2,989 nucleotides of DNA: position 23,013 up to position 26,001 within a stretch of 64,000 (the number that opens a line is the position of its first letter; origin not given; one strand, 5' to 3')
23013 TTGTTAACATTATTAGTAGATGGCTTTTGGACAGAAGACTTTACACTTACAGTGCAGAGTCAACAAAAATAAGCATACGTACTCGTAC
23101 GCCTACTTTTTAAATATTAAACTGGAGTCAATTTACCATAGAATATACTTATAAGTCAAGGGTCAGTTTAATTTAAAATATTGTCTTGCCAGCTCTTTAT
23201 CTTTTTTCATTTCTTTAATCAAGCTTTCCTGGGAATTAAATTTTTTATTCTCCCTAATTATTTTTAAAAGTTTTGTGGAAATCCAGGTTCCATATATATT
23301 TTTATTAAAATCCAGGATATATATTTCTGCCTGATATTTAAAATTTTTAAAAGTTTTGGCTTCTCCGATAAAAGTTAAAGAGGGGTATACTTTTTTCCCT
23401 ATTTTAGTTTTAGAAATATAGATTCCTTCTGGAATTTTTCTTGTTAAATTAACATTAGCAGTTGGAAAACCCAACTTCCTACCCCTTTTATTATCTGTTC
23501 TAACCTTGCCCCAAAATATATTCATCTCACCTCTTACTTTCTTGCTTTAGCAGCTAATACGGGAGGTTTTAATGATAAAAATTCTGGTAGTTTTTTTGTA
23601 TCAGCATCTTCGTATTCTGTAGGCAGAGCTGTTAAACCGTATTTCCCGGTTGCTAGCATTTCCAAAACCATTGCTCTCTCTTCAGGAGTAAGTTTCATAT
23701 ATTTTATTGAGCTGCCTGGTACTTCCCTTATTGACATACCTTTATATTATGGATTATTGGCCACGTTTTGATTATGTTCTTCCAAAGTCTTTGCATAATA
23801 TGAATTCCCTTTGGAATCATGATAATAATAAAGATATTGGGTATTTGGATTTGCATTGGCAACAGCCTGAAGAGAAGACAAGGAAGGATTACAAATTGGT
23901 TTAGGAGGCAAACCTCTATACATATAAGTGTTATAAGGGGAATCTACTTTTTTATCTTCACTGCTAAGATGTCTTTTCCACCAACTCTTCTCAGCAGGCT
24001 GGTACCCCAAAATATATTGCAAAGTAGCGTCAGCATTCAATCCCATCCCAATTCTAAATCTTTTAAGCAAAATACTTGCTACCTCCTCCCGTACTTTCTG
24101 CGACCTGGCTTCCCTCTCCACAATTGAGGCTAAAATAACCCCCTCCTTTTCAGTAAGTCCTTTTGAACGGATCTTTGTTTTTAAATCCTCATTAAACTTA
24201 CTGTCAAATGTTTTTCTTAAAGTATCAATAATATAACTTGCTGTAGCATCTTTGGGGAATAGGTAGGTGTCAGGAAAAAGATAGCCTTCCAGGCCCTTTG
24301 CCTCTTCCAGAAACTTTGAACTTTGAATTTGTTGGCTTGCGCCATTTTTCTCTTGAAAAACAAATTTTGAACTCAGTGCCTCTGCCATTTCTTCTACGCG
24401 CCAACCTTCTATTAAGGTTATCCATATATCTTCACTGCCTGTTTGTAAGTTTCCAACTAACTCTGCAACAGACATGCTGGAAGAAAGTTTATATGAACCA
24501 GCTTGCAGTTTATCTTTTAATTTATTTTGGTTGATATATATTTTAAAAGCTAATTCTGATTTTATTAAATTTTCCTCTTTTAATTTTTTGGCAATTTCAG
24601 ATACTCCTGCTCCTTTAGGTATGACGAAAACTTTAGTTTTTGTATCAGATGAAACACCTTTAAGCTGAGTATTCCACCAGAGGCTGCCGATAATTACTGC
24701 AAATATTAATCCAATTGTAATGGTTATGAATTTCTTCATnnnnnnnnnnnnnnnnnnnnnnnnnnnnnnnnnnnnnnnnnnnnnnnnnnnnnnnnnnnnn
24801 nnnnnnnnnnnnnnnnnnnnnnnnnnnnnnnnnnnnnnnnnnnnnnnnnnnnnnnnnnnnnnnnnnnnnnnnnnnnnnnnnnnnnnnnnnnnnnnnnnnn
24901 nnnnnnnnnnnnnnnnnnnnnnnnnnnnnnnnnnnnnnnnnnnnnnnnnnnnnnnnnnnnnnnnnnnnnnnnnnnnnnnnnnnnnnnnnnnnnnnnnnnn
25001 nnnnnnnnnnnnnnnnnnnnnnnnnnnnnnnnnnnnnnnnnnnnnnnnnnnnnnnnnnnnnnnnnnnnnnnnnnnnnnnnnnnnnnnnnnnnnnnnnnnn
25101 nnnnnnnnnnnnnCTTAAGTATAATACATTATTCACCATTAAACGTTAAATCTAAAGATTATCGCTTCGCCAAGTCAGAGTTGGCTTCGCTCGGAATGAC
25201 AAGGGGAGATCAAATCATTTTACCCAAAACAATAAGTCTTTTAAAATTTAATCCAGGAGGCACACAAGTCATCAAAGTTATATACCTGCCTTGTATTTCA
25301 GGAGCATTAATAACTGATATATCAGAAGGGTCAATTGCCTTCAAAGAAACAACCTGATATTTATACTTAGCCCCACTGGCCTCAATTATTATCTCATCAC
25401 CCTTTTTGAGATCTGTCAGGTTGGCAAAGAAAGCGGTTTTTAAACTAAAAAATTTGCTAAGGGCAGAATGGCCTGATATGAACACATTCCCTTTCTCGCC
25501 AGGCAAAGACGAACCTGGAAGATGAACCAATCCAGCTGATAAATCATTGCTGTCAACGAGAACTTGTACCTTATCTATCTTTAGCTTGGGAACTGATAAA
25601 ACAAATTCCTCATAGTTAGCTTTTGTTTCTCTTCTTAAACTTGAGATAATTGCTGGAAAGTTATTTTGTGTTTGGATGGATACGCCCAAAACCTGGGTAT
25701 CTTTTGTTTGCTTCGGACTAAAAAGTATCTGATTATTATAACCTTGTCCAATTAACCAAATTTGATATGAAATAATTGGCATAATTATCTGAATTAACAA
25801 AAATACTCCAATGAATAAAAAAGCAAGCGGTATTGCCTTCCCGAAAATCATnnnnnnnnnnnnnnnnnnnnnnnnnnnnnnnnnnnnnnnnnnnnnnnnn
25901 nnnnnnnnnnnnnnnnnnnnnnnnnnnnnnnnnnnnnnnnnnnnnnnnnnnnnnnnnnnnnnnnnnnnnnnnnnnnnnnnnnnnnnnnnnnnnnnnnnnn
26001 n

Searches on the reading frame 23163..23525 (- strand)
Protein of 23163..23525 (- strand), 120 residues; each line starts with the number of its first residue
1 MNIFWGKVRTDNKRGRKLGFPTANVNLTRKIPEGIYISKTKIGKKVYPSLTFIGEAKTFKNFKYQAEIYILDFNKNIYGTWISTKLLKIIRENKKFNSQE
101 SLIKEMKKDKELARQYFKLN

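Call 7: search_protein_families(library=pfam, proteins=[window:23163-23525:-], max_evalue=0.01)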
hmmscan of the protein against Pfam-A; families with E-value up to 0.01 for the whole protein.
window:23163-23525:- (120 aa): 1 family
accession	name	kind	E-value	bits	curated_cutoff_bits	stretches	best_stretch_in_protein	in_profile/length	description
PF01687.23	Flavokinase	-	5.3e-32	111.1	19.6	1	6-117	9-124/124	Riboflavin kinase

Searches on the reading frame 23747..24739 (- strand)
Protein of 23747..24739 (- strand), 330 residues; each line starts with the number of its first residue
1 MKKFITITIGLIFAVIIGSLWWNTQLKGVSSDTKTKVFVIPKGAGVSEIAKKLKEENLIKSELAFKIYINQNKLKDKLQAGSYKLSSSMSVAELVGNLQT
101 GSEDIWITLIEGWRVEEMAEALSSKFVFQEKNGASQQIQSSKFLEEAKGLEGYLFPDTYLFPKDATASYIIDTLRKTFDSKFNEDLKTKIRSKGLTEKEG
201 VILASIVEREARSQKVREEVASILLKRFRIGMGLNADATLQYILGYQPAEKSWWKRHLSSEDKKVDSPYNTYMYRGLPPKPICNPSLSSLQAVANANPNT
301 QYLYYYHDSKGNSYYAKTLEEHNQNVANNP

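Call 6: search_protein_families(library=pfam, proteins=[window:23747-24739:-], max_evalue=0.01)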
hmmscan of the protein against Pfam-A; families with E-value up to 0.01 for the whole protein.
window:23747-24739:- (330 aa): 1 family
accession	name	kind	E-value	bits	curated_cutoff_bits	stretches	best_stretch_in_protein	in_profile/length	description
PF02618.21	YceG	-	3.6e-81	273.1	32.4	1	38-327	1-274/275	YceG-like family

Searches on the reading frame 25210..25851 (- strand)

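Call 6: search_protein_families(library=pfam, proteins=[window:25210-25851:-], max_evalue=0.01)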
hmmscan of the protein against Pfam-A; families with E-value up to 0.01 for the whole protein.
window:25210-25851:- (213 aa): 1 family
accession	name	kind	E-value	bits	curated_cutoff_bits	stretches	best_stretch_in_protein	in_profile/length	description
PF04203.18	Sortase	-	2.8e-22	79.2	26.6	1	85-212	1-124/125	Sortase domain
